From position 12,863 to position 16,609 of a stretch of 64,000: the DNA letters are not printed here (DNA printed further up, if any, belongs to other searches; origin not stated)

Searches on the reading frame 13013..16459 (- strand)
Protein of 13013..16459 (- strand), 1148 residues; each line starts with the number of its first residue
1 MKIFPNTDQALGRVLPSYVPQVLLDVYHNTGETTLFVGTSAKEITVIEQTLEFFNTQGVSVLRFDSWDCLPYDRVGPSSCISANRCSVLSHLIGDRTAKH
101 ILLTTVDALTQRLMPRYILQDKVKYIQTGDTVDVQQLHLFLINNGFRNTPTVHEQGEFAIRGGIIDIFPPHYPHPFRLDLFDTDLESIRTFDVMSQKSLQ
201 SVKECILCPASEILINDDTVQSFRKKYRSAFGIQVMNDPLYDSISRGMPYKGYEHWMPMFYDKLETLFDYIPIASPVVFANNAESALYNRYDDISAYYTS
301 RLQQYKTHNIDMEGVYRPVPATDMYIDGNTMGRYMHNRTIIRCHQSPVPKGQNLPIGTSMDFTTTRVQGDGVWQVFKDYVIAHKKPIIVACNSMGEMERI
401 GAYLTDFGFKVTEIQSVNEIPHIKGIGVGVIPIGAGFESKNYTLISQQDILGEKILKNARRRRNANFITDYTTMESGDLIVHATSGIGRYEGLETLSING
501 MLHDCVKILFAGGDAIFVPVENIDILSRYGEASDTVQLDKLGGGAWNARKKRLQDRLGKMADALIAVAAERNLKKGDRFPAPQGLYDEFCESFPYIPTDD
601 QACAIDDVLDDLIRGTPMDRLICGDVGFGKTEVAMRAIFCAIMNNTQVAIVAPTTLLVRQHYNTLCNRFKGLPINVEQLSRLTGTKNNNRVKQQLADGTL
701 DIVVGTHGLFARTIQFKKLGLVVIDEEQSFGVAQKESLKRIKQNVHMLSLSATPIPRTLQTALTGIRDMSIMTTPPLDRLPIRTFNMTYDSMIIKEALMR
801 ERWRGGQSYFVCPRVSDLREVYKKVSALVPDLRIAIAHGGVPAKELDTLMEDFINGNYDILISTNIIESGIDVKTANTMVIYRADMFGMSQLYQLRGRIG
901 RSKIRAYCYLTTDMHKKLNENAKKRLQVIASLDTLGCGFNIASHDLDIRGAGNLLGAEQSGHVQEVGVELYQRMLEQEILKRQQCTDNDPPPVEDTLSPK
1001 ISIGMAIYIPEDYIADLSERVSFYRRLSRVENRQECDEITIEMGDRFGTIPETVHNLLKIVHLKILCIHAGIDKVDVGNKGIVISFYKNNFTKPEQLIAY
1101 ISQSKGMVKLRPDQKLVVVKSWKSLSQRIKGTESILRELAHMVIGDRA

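Call 88: search_protein_families(library=pfam, proteins=[window:13013-16459:-], max_evalue=0.000001)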
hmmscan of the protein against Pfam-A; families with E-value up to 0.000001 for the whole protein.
window:13013-16459:- (1148 aa): 5 families
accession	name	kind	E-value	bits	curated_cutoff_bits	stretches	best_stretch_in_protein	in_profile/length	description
PF03461.20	TRCF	-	2e-28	99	25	1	1004-1096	2-94/95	TRCF domain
PF00270.35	DEAD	-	1.7e-26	93.4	26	1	598-760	1-165/167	DEAD/DEAH box helicase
PF00271.37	Helicase_C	-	4.4e-22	78.9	23.5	1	798-902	10-109/110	Helicase conserved C-terminal domain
PF17757.6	UvrB_inter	-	7.1e-21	74.6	22.9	1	126-212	3-90/91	UvrB interaction domain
PF02559.22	CarD_TRCF_RID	-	5.1e-16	58.9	23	1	475-529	2-56/57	CarD-like/TRCF RID domain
